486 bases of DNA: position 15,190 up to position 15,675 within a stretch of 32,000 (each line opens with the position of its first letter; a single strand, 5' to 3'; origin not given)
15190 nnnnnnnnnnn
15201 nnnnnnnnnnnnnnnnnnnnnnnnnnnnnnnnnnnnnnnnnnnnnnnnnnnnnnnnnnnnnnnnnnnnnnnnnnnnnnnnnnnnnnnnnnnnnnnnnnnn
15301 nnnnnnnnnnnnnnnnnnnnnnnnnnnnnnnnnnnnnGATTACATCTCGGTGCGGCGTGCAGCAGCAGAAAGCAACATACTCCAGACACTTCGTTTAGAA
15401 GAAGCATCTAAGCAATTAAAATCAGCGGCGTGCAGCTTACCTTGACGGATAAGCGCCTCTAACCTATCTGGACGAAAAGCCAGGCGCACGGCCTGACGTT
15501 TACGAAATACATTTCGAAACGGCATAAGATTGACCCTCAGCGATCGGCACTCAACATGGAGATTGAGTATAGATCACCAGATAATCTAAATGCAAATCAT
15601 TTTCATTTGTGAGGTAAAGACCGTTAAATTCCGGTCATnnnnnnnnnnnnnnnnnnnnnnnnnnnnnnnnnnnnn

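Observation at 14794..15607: Fur-box-fronted operon of three tightly packed small orphan proteins (61/85/75 aa), one with a CX11CX4CX2C motif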

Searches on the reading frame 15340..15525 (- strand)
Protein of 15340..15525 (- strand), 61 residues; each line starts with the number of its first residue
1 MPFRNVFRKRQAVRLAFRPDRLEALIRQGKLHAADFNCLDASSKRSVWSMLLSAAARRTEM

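Call 3: search_protein_families(library=pfam, proteins=[window:15340-15525:-], max_evalue=1)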
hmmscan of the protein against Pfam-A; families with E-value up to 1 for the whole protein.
window:15340-15525:- (61 aa): 0 families

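Call 4: search_protein_families(library=ncbifam, proteins=[window:15340-15525:-], max_evalue=1)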
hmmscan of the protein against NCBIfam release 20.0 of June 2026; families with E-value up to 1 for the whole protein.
window:15340-15525:- (61 aa): 1 family
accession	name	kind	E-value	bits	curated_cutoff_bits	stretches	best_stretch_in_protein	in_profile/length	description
NF050178.1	PA4570_fam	equivalog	0.025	14.8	100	1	13-47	26-61/69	PA4570 family protein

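Call 10: find_homologous_proteins(query=window:15340-15525:-)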
Query window:15340-15525:- (61 aa): 29 proteins with E <= 0.001 among 30 candidates.
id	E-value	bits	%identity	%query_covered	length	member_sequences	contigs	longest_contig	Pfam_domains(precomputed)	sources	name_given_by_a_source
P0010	4.8e-32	125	100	100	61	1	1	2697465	-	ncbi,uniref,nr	ncbi:hypothetical protein Q7C_1599 [Methylophaga frappieri]|uniref:Uncharacterized protein n=1 Tax=M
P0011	3.4e-18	82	80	82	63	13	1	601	-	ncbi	-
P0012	3.4e-18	82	72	95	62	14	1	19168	-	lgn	-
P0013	4.0e-18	81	71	90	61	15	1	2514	-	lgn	-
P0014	8.7e-18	80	71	95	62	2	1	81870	-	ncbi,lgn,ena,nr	ncbi:MAG: hypothetical protein R3341_07570 [Methylophaga sp.]|nr:hypothetical protein [Methylophaga 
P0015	1.0e-17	80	71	90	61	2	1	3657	-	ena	-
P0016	1.7e-17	79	71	90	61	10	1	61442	-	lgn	-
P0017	1.7e-17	79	71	95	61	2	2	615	-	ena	-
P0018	2.7e-17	79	75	84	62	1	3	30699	-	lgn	-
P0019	3.4e-17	79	69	95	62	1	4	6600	-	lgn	-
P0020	5.9e-17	78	76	80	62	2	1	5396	-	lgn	-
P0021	9.1e-17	77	78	82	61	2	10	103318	-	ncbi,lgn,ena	-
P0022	3.1e-16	76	82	74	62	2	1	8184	-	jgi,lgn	jgi:hypothetical protein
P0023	4.3e-16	75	82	74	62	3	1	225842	-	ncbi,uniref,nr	ncbi:hypothetical protein [uncultured Methylophaga sp.]|uniref:hypothetical protein n=1 Tax=uncultur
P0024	2.0e-15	73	70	82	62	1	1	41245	-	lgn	-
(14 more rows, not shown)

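Call 15: find_related_loci(query=A1, collection=genome_contigs, flank=6000)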
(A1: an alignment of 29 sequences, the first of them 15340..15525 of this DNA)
Query A1 (61 aa) in genome_contigs; peptide patterns used: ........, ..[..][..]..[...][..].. (x = any residue, [..] = any of these).
65 stretches matched a pattern; 28 encode a relative of the query (tblastn E <= 1e-3); 28 distinct loci.
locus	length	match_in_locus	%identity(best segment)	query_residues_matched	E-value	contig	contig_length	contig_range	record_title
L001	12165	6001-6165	73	4-58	1e-24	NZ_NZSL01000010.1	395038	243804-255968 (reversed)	MAG: Methylophaga sp. isolate EAC20 37536, whole genome shotgun sequence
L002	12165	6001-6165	73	4-58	1e-24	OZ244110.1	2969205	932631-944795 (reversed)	MAG: uncultured Methylophaga sp. isolate dd8ea3c6-6770-4c3f-8512-56ebd133af12 genome assembly, chromosome: 1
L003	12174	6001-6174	74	1-58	3e-24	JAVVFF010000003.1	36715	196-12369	MAG: Methylophaga sp. isolate TamC13-40 NODE_911_length_36715_cov_6.009056, whole genome shotgun sequence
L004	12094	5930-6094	73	4-58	5e-24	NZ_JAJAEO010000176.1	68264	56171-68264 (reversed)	Methylophaga pinxianii strain TMB456 NODE_27_length_68166_cov_263.859528, whole genome shotgun sequence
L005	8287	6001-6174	72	1-58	5e-24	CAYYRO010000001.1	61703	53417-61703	MAG TPA_asm: uncultured Methylophaga sp. isolate SRP304980_co1_193 genome assembly, contig: NODE_74_length_61703_cov_7.9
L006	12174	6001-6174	72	1-58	7e-24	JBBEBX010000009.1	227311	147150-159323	MAG: Methylophaga sp. isolate LejiaF_48_60 Lejia_F_77_length_227311_cov_37, whole genome shotgun sequence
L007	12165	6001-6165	71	4-58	9e-24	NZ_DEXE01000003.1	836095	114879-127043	MAG: Methylophaga sp. UBA3192 UBA3192_contig_471, whole genome shotgun sequence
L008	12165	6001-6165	71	4-58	1e-23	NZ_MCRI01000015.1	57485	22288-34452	Methylophaga muralis strain Bur 1 A9E74_contig000015, whole genome shotgun sequence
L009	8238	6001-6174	71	1-58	1e-23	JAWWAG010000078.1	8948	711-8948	MAG: Methylophaga sp. isolate HN14.bin.50 k141_1289204_length_8948_cov_30.8919, whole genome shotgun sequence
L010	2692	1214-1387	71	1-58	3e-23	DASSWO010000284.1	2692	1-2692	MAG TPA_asm: Methylophaga sp. isolate SMAG_U625 k141_225787, whole genome shotgun sequence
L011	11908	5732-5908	69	1-58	8e-23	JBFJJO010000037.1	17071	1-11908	MAG: Methylophaga sp. isolate Mix_sand17.2022.03.D.25 k141_2206300_length_17071_cov_10.7764, whole genome shotgun sequen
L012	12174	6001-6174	69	1-58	1e-22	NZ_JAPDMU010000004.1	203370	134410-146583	Methylophaga sp. OBS3 NODE_5_length_203370_cov_12.435518, whole genome shotgun sequence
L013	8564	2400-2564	62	4-58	1e-21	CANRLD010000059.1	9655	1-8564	MAG: uncultured Methylophaga sp. isolate Lapin-020__bin44 genome assembly, contig: Lapin-020__NODE_10461_length_9655_cov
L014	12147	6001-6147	71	10-58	2e-21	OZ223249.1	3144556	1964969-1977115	MAG: uncultured Methylophaga sp. isolate be6ea3e9-5828-4cc7-a1a6-125cee3a2ac1 genome assembly, chromosome: 1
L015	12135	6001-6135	82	13-57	3e-21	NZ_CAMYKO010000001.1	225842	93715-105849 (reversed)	MAG: uncultured Methylophaga sp. isolate Biocath_Gamma_020 k127_651, whole genome shotgun sequence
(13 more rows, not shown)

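Call 33: search_protein_representatives(alignment_id=A1)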
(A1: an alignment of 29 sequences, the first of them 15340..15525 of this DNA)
Query: 29 sequences, 62 profile positions. Proteins with E-value up to 0.001 (for the whole library): 213; up to 1e-10: 17; up to 1e-30: 0. The best 150 are listed.
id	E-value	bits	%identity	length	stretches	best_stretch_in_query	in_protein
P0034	2.6e-30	120.0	-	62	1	1-62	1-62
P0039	1.8e-21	91.7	-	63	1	1-61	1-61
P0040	3.5e-18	81.1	-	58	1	7-60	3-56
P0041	7.9e-18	80.0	-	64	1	1-61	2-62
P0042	9.2e-18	79.8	-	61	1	1-44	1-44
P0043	4.5e-16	74.4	-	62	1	1-61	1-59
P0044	6.5e-16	73.9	-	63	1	2-58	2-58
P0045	4.4e-15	71.2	-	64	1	1-59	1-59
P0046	4.5e-15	71.2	-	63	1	1-61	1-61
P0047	6.3e-15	70.7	-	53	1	27-61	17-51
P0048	8.8e-15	70.3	-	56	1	10-61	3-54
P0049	1.8e-14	69.2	-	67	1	8-57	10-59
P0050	2.2e-12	62.5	-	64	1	10-55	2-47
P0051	4.3e-12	61.6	-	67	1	10-55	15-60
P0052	1.3e-11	60.1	-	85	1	1-60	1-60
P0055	1.6e-10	56.6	-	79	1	8-60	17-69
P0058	7.4e-10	54.5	-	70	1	1-60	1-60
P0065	1.3e-08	50.5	-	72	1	7-57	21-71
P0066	1.5e-08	50.3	-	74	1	8-56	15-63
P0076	1.3e-07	47.3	-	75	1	12-56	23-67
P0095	8.7e-07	44.6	-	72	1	12-57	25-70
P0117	7.7e-06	41.6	-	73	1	11-59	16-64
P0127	1.3e-05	40.8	-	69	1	7-58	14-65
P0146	3.0e-05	39.7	-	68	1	9-60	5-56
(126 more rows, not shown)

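Call 35: search_protein_families(library=ncbifam, proteins=[P0052, P0055, P0058, P0065, P0066, P0076, P0095, P0117, P0127, P0146], max_evalue=0.1)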
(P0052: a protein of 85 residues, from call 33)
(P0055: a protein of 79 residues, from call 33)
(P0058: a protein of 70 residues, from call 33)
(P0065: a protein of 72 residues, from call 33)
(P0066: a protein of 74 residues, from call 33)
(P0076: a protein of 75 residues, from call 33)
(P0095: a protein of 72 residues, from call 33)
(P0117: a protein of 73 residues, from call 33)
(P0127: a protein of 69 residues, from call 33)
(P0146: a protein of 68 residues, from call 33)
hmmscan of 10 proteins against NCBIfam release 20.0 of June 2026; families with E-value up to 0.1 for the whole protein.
P0052 (85 aa): 0 families

P0055 (79 aa): 1 family
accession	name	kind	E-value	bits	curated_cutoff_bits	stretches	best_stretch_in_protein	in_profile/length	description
NF050178.1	PA4570_fam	equivalog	0.003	17.8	100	1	27-63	30-67/69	PA4570 family protein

P0058 (70 aa): 1 family
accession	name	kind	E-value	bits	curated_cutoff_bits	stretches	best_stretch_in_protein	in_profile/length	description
NF050178.1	PA4570_fam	equivalog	0.078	13.3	100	1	16-53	28-66/69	PA4570 family protein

P0065 (72 aa): 1 family
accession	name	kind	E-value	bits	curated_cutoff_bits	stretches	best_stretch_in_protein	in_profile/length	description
NF050178.1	PA4570_fam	equivalog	6.6e-05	23.1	100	1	23-70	21-69/69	PA4570 family protein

P0066 (74 aa): 1 family
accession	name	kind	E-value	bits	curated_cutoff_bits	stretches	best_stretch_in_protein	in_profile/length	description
NF050178.1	PA4570_fam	equivalog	0.0052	17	100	1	22-61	27-67/69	PA4570 family protein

P0076 (75 aa): 2 families
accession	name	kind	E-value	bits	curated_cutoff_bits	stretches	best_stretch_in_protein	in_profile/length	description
NF050178.1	PA4570_fam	equivalog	0.0005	20.3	100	1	26-67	27-69/69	PA4570 family protein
TIGR01318.1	gltD_gamma_fam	subfamily_domain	0.056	12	482.95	1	17-62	6-54/467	glutamate synthase, small subunit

P0095 (72 aa): 1 family
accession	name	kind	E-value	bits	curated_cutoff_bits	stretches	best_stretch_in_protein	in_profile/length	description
NF050178.1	PA4570_fam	equivalog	0.00061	20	100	1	26-69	25-69/69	PA4570 family protein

P0117 (73 aa): 1 family
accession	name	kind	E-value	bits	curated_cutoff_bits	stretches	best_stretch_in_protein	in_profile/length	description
NF050178.1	PA4570_fam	equivalog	0.0068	16.7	100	1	21-58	28-66/69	PA4570 family protein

P0127 (69 aa): 0 families

P0146 (68 aa): 1 family
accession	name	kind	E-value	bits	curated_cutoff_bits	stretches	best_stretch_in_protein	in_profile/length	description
NF050178.1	PA4570_fam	equivalog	0.0019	18.5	100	1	11-52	27-69/69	PA4570 family protein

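Call 36: search_protein_families(library=pfam, proteins=[P0052, P0055, P0058, P0065, P0066, P0076, P0095, P0117, P0127, P0146], max_evalue=0.1)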
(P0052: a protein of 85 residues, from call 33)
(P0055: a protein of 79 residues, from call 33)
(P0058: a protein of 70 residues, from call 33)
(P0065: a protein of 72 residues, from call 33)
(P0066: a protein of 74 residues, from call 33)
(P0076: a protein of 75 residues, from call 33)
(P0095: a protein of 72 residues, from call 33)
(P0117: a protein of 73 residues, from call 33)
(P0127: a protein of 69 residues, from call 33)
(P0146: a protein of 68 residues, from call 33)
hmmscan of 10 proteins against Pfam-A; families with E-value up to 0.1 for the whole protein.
P0052 (85 aa): 0 families

P0055 (79 aa): 0 families

P0058 (70 aa): 0 families

P0065 (72 aa): 0 families

P0066 (74 aa): 1 family
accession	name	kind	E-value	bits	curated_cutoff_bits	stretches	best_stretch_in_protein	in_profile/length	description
PF15441.11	ARHGEF5_35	-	0.059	12.8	27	1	5-61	131-187/488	RhoGEF 5/35 N-terminal disordered region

P0076 (75 aa): 0 families

P0095 (72 aa): 0 families

P0117 (73 aa): 0 families

P0127 (69 aa): 0 families

P0146 (68 aa): 0 families

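Call 41: search_protein_families(library=pfam, proteins=[L014:6741-8036:+, L014:8055-8606:+, L003:6792-8048:+, L003:8070-8615:+, L003:8620-9336:+, L015:6709-8922:+, L011:6502-8661:+, L006:6681-7361:-, L006:7377-9647:-, L015:9048-9770:+], max_evalue=0.01)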
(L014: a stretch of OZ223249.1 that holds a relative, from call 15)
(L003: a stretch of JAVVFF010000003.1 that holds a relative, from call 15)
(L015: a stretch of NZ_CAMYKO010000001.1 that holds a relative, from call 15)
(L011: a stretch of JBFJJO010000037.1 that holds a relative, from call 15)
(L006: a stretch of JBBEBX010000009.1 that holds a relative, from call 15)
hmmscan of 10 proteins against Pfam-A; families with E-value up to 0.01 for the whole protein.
L014:6741-8036:+ (431 aa): 3 families
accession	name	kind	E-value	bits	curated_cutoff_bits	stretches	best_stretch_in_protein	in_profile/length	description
PF07396.17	Porin_O_P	-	1e-14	55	20.9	1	122-431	17-370/370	Phosphate-selective porin O and P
PF13505.12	OMP_b-brl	-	6.8e-05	23.5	28.7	0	391-431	133-175/175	Outer membrane protein beta-barrel domain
PF06156.18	YabA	-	0.00065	20.7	30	1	37-84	16-63/103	Initiation control protein YabA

L014:8055-8606:+ (183 aa): 1 family
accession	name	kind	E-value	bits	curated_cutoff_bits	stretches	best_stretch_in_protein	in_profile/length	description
PF04205.19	FMN_bind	-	7.3e-11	43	22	1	98-174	1-76/77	FMN-binding domain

L003:6792-8048:+ (418 aa): 5 families
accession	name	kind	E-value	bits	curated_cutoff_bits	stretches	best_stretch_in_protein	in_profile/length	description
PF07396.17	Porin_O_P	-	2.7e-14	53.6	20.9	1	105-418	11-370/370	Phosphate-selective porin O and P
PF13505.12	OMP_b-brl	-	1.4e-05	25.8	28.7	2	377-418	132-175/175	Outer membrane protein beta-barrel domain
PF25785.1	TPR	-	0.0011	19.7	27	1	32-90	2-57/110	Nucleoprotein TPR-like domain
PF04338.18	DUF481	-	0.0055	17.2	21.1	0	341-418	131-210/210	Protein of unknown function, DUF481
PF06156.18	YabA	-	0.0067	17.5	30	0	26-72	18-64/103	Initiation control protein YabA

L003:8070-8615:+ (181 aa): 1 family
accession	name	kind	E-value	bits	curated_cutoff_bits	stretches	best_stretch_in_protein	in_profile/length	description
PF04205.19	FMN_bind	-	1.5e-10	42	22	1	95-171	1-76/77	FMN-binding domain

L003:8620-9336:+ (238 aa): 2 families
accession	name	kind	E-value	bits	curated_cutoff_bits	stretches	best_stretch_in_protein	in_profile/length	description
PF03929.21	PepSY_TM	-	1.2e-14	55.3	28.8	1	3-237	175-295/295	PepSY-associated TM region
PF16357.10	PepSY_TM_like_2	-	2.9e-09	37.7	27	2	3-42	4-43/197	Putative PepSY_TM-like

L015:6709-8922:+ (737 aa): 3 families
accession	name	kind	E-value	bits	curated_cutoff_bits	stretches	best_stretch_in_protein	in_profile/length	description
PF00593.30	TonB_dep_Rec_b-barrel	-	4.3e-38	132.7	27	1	282-707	42-436/436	TonB dependent receptor-like, beta-barrel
PF07715.20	Plug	-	1e-15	58.5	23.9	1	65-175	2-107/107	TonB-dependent Receptor Plug Domain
PF25183.1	OMP_b-brl_4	-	8.9e-07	28.1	30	1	244-467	143-391/838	Outer membrane beta barrel domain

L011:6502-8661:+ (719 aa): 2 families
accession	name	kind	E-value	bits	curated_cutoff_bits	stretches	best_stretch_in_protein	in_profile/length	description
PF00593.30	TonB_dep_Rec_b-barrel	-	4e-36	126.2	27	1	246-689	38-436/436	TonB dependent receptor-like, beta-barrel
PF07715.20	Plug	-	4.8e-14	53.2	23.9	1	43-153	2-107/107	TonB-dependent Receptor Plug Domain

L006:6681-7361:- (226 aa): 2 families
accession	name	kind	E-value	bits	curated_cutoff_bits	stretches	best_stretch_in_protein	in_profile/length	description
PF18331.6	PKHD_C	-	8.6e-16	58.1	22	1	183-225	2-43/43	PKHD-type hydroxylase C-terminal domain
PF13640.12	2OG-FeII_Oxy_3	-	9.2e-13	49.4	27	1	82-175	2-97/98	2OG-Fe(II) oxygenase superfamily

L006:7377-9647:- (756 aa): 3 families
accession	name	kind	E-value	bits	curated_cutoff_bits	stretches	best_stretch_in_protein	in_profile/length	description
PF00593.30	TonB_dep_Rec_b-barrel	-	4.7e-55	188.6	27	1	251-724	2-436/436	TonB dependent receptor-like, beta-barrel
PF07715.20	Plug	-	5.8e-18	65.8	23.9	1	80-179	2-107/107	TonB-dependent Receptor Plug Domain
PF13505.12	OMP_b-brl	-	1.1e-05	26.1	28.7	1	461-586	58-155/175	Outer membrane protein beta-barrel domain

L015:9048-9770:+ (240 aa): 2 families
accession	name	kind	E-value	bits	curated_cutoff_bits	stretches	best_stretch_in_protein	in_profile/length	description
PF16357.10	PepSY_TM_like_2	-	4e-07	30.7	27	1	199-234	131-166/197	Putative PepSY_TM-like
PF03929.21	PepSY_TM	-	7.1e-07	29.8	28.8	1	194-237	115-158/295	PepSY-associated TM region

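Call 43: predict_structure(alignment_id=A1)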
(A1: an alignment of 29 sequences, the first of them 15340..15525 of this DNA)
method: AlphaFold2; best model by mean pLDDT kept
length: 61 residues; sequences in the alignment: 29
mean_pLDDT: 63.9   pTM: 0.40
mean pLDDT of the five models: 63.9, 62.5, 61.1, 60.4, 57.6
residues with pLDDT >= 90: 0; 70-90: 23; 50-70: 27; < 50: 11
segments of 3 or more residues with pLDDT < 50: 1-9
pLDDT, mean of each block of 10 residues (from residue 1): 44 56 69 66 75 75 53
secondary structure, 60 per line:
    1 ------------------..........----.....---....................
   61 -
elements in order: H19-28 H33-37 H41-60

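Call 45: search_solved_structures(query=A1, max_evalue=10)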
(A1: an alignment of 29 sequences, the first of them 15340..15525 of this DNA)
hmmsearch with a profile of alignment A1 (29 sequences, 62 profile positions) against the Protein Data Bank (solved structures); distinct sequences matched with E-value up to 10: 2.
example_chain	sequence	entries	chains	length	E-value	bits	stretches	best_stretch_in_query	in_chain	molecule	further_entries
3ig3_A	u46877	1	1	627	0.42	13.6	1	20-44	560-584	Plxna3 protein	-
2max_A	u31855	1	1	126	0.8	12.7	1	22-53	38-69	DNA-directed RNA polymerase subunit alpha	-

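Call 51: find_related_loci(query=A5, collection=metagenome_contigs, flank=4000)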
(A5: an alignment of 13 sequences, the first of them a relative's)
Query A5 (70 aa) in metagenome_contigs; peptide patterns used: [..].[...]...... (x = any residue, [..] = any of these).
86 stretches matched a pattern; 80 encode a relative of the query (tblastn E <= 1e-3); 80 distinct loci.
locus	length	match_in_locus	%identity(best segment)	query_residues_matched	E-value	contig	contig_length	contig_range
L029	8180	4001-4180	80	1-60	6e-29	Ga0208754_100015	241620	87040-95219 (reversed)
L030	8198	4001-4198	76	1-64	3e-28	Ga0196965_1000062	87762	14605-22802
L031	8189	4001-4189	70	1-63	3e-26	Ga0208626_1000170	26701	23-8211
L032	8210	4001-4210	63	1-70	2e-25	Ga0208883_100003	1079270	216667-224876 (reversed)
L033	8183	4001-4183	69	1-61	1e-24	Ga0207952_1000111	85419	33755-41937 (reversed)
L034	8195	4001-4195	66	1-65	6e-24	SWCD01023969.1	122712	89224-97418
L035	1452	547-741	62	1-65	2e-23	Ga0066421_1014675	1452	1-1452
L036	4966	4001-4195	62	1-65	3e-23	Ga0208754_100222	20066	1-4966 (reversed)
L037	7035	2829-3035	59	1-69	4e-23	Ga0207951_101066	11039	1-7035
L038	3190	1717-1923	59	1-69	4e-23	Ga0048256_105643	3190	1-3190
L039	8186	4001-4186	63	1-62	4e-23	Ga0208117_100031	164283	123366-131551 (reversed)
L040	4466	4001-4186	63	1-62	4e-23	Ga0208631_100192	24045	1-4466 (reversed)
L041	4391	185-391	59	1-69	4e-23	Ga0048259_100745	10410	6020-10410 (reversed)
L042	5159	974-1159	63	1-62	1e-22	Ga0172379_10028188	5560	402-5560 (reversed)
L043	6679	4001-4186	63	1-62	1e-22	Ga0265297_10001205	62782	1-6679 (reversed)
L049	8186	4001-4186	63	1-62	1e-22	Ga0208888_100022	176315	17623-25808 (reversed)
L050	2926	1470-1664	58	1-65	1e-22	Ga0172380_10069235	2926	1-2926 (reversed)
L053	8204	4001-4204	57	1-68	2e-22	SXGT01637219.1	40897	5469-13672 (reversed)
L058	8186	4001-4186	60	1-62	2e-21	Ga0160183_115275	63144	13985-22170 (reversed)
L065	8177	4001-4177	58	4-62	4e-19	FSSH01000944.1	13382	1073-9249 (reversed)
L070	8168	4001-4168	34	14-69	2e-9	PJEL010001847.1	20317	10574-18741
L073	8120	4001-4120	50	14-53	3e-9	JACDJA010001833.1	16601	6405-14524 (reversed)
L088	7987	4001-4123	41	14-54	3e-7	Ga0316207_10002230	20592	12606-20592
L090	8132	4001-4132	43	10-53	3e-7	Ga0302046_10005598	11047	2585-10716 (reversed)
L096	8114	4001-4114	42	16-53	1e-6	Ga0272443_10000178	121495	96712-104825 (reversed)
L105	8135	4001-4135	38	14-58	5e-6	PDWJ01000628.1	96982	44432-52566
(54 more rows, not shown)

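Call 54: search_protein_families(library=pfam, proteins=[L049:4658-5812:-, L049:5859-8168:-, L049:2280-3044:-, L049:1484-2272:-, L049:1059-1487:-, L058:4577-6739:-, L029:2074-3807:+, L033:4612-5391:+, L037:3187-7029:-, L053:1088-3613:+], max_evalue=0.0001)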
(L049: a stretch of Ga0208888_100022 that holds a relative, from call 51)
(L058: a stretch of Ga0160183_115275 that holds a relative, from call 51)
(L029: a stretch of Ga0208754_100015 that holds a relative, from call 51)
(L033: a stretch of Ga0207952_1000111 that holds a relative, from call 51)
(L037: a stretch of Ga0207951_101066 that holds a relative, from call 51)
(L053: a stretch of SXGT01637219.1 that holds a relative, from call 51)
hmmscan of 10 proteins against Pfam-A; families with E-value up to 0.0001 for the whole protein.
L049:4658-5812:- (384 aa): 1 family
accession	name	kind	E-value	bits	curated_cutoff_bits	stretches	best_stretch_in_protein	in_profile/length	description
PF03929.21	PepSY_TM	-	2.8e-60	205.1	28.8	1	13-361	3-295/295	PepSY-associated TM region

L049:5859-8168:- (769 aa): 3 families
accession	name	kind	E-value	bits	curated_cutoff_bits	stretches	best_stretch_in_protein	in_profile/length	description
PF04183.18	IucA_IucC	-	7e-84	281.6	25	1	304-554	1-239/239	IucA / IucC family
PF06276.17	FhuF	-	3e-43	148.5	25.2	1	576-732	2-159/161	Ferric iron reductase FhuF-like transporter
PF13523.12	Acetyltransf_8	-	9.4e-42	142.5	27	1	1-135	8-144/145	Acetyltransferase (GNAT) domain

L049:2280-3044:- (254 aa): 1 family
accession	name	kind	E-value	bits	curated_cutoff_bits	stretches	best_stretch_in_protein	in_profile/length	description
PF03544.19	TonB_C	-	4.4e-22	78.8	24.6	1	173-251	1-79/79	Gram-negative bacterial TonB protein C-terminal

L049:1484-2272:- (262 aa): 1 family
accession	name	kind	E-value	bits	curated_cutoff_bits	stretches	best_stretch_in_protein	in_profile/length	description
PF01618.21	MotA_ExbB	-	9e-33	113.2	22.9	1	122-231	14-126/127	MotA/TolQ/ExbB proton channel family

L049:1059-1487:- (142 aa): 1 family
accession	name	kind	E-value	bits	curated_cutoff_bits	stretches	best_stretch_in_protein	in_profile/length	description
PF02472.21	ExbD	-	2.7e-36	124.9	25.4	1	15-138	3-127/128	Biopolymer transport protein ExbD/TolR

L058:4577-6739:- (720 aa): 4 families
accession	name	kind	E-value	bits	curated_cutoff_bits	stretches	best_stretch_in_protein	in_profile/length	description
PF00664.28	ABC_membrane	-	1.9e-33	116.7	28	1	185-444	4-266/274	ABC transporter transmembrane region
PF00005.33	ABC_tran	-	1.3e-30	107.3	25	1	519-667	2-137/137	ABC transporter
PF03412.21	Peptidase_C39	-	1.8e-29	102.7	22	1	31-154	6-131/133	Peptidase C39 family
PF02463.25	SMC_N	-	2e-05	24.6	40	0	638-707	136-211/220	RecF/RecN/SMC N terminal domain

L029:2074-3807:+ (577 aa): 2 families
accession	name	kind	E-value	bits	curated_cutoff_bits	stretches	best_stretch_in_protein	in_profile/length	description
PF03949.21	Malic_M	-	1e-89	300.7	23.5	1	280-538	1-257/258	Malic enzyme, NAD binding domain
PF00390.24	malic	-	1e-66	224.7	23.1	1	90-270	1-182/182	Malic enzyme, N-terminal domain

L033:4612-5391:+ (259 aa): 0 families

L037:3187-7029:- (1280 aa): 5 families
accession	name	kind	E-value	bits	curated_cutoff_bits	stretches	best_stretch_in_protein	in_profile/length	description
PF13507.12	GATase_5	-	1.7e-107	358.8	27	1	1029-1279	1-260/260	CobB/CobQ-like glutamine amidotransferase domain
PF22689.1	FGAR-AT_PurM_N-like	-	1.3e-81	272.5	27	1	639-798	1-160/160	FGAR-AT PurM_N-like domain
PF02769.27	AIRS_C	-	3.7e-46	157.5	23.1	2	422-578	2-153/156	AIR synthase related protein, C-terminal domain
PF18076.6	FGAR-AT_N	-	3.5e-33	114.4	26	1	8-136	2-110/115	Formylglycinamide ribonucleotide amidotransferase N-terminal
PF18072.6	FGAR-AT_linker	-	4.4e-24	85.2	26.6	1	161-210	1-50/50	Formylglycinamide ribonucleotide amidotransferase linker domain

L053:1088-3613:+ (841 aa): 6 families
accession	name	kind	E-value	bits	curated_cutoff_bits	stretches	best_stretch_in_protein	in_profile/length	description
PF22352.2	K319L-like_PKD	-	1.6e-55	185.5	27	5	317-402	1-84/84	K319L-like, PKD domain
PF21027.3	Sde0182_C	-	2e-21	76.8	27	0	234-293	2-68/83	Cellulose-binding protein Sde0182, C-terminal domain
PF18911.6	PKD_4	-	2.7e-19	69.5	27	1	215-298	1-76/85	PKD domain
PF17963.7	Big_9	-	2.3e-11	44.9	23.6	0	215-300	1-84/89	Bacterial Ig domain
PF02010.21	REJ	-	1.4e-08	34.2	25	1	474-649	53-259/452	REJ domain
PF16407.11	PKD_2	-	2.4e-05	25.1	39.2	0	612-692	32-109/157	PKD-like family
